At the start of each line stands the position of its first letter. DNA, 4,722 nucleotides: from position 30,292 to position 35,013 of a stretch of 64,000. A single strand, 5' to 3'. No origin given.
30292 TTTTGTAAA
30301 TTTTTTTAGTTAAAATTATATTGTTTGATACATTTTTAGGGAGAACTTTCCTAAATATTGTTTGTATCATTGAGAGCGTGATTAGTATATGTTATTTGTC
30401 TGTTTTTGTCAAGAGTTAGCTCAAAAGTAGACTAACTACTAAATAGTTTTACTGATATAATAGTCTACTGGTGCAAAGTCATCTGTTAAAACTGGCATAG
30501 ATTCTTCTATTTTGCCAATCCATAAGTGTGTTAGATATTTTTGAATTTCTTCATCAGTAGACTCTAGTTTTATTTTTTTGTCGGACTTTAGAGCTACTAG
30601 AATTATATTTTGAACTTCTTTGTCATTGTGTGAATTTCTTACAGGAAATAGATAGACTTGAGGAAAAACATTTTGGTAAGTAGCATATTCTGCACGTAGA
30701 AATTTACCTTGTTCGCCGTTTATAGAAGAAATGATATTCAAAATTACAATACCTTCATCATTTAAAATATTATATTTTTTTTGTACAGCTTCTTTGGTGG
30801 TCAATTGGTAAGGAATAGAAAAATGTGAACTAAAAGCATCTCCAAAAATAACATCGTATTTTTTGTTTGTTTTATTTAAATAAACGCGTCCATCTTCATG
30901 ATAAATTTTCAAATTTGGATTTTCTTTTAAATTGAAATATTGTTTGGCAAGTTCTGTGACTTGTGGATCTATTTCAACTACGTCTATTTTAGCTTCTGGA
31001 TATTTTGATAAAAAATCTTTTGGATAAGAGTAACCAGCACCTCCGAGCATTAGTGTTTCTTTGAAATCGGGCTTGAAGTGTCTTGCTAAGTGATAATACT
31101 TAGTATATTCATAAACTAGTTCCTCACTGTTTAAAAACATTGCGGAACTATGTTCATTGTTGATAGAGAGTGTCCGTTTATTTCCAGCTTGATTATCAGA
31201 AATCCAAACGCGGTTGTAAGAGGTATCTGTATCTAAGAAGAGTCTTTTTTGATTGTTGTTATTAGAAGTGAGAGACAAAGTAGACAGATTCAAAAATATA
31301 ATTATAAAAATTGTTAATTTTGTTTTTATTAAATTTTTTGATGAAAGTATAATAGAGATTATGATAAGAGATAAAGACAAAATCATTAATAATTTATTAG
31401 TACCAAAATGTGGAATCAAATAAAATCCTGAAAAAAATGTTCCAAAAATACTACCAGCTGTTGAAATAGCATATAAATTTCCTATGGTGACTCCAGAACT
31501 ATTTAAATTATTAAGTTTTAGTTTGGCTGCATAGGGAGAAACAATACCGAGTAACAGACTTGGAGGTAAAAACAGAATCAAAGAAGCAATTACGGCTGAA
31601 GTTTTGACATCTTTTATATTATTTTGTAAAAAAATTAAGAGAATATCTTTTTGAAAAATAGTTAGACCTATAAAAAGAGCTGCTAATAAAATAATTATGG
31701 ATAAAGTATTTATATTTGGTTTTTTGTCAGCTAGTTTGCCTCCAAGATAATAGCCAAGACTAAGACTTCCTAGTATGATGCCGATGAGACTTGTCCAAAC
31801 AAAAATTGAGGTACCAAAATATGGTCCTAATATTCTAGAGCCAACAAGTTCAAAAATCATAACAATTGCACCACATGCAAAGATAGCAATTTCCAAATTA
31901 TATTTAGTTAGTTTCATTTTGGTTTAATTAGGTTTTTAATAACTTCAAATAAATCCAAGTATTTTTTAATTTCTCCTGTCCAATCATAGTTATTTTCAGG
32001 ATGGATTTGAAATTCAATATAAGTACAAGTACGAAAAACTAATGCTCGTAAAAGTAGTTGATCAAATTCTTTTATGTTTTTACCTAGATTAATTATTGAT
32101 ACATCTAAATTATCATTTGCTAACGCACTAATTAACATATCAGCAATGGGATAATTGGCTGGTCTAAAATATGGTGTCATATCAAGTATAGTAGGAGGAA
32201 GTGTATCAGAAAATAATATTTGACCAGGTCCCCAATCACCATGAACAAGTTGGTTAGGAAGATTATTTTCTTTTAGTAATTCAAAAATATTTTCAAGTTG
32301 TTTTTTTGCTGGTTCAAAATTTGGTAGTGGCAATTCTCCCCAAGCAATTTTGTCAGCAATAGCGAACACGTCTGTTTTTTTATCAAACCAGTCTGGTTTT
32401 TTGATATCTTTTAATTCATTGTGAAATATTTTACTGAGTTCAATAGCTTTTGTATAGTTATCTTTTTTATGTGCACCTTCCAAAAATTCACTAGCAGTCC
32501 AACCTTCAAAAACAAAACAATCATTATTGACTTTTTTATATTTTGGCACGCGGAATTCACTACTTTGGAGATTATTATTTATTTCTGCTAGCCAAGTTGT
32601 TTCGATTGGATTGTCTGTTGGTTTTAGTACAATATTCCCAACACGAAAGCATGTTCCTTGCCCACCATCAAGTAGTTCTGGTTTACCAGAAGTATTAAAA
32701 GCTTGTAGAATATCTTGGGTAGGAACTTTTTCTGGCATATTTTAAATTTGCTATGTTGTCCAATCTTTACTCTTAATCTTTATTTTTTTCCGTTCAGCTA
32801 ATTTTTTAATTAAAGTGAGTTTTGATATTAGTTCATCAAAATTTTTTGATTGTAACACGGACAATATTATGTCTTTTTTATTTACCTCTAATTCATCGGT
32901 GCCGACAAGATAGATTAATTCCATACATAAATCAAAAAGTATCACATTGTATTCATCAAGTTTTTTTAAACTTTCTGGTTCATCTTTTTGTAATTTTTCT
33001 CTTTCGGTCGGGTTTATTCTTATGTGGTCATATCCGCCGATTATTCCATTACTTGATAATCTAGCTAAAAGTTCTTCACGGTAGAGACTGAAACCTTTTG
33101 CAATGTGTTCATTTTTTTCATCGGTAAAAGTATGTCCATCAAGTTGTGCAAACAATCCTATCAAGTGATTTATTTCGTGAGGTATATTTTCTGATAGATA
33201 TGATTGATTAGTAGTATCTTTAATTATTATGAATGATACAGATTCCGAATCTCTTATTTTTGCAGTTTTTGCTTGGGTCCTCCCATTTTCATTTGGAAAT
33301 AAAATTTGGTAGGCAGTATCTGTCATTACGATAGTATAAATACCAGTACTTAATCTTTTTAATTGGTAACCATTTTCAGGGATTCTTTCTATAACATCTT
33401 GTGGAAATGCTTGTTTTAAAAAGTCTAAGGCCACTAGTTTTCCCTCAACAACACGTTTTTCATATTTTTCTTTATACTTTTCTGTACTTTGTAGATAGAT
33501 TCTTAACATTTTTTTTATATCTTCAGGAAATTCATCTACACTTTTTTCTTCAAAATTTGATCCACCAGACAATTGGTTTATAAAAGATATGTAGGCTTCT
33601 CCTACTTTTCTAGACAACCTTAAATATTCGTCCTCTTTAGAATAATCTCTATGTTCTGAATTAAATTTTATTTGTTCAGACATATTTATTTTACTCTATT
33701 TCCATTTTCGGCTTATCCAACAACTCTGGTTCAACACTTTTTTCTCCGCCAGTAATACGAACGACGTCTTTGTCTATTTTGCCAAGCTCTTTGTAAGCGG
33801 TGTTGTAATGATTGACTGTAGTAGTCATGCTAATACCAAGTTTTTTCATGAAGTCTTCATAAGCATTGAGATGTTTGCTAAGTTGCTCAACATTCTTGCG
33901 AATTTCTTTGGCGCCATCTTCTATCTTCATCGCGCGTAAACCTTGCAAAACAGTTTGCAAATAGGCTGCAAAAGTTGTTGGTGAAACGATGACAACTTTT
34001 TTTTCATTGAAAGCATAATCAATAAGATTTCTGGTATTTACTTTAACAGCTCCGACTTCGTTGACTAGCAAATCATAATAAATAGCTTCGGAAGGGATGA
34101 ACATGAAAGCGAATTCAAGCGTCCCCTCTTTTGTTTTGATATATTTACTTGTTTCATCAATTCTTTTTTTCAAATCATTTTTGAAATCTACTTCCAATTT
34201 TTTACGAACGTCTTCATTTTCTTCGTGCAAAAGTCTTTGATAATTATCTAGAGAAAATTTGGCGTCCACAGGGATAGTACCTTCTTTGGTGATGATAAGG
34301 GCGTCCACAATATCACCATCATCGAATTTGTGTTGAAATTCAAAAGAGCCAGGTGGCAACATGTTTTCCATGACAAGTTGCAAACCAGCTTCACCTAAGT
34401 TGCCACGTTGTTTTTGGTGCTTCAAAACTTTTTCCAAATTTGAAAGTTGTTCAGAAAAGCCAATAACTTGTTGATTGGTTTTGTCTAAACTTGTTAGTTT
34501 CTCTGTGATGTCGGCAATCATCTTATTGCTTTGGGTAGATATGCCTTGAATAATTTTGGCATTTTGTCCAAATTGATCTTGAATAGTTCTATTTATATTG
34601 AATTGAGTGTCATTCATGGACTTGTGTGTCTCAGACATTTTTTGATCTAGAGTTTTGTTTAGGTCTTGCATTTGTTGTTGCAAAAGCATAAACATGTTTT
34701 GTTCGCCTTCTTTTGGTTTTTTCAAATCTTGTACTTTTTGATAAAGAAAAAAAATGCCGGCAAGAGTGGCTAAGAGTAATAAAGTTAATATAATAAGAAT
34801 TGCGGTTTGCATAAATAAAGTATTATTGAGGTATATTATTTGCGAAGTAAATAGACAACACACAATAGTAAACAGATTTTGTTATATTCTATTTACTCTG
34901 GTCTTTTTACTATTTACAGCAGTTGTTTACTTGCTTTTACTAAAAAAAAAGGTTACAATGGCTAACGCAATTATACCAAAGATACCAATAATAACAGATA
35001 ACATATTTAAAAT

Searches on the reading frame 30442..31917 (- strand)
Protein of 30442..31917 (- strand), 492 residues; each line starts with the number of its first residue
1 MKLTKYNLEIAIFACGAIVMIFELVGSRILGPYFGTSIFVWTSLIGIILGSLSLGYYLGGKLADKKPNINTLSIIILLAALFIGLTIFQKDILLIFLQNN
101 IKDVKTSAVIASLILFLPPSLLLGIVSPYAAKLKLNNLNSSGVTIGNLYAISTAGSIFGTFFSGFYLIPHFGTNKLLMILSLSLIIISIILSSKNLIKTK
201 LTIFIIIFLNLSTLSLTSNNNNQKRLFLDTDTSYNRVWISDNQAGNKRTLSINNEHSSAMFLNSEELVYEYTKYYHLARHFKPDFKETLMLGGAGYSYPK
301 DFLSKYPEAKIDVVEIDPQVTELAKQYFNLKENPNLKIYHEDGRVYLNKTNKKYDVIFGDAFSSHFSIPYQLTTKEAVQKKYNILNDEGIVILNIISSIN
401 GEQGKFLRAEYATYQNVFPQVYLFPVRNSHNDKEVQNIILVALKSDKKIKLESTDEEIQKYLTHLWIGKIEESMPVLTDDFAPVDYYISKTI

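Call 25: search_protein_families(library=pfam, proteins=[window:30442-31917:-], max_evalue=0.05)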
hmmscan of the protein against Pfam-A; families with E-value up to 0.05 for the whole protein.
window:30442-31917:- (492 aa): 3 families
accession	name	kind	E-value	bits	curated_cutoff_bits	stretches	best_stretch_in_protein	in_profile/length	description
PF01564.23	Spermine_synth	-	2.8e-12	47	22.9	1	275-422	9-157/186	Spermine/spermidine synthase domain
PF08242.18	Methyltransf_12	-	0.018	16.2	30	1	301-390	12-97/98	Methyltransferase domain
PF05430.17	Methyltransf_30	-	0.026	14.9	22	0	326-363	22-60/124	S-adenosyl-L-methionine-dependent methyltransferase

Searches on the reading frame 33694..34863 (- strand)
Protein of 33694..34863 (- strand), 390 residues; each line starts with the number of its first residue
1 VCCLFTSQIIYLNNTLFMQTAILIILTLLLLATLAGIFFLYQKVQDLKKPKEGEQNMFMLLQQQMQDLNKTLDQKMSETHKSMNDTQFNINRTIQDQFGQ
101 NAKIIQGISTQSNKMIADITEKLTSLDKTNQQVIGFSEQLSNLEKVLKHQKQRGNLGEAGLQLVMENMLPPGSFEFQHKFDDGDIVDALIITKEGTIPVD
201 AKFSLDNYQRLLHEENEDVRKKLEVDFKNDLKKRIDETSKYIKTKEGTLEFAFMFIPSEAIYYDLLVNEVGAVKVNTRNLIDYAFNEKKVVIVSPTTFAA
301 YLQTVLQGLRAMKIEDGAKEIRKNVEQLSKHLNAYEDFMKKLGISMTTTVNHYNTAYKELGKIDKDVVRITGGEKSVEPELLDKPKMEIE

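Call 85: search_protein_families(library=pfam, proteins=[window:33694-34863:-], max_evalue=0.001)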
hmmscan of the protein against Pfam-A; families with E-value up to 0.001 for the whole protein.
window:33694-34863:- (390 aa): 1 family
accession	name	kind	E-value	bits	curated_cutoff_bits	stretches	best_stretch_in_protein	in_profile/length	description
PF02646.22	RmuC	-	3e-49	168.1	26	1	91-361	7-271/291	RmuC family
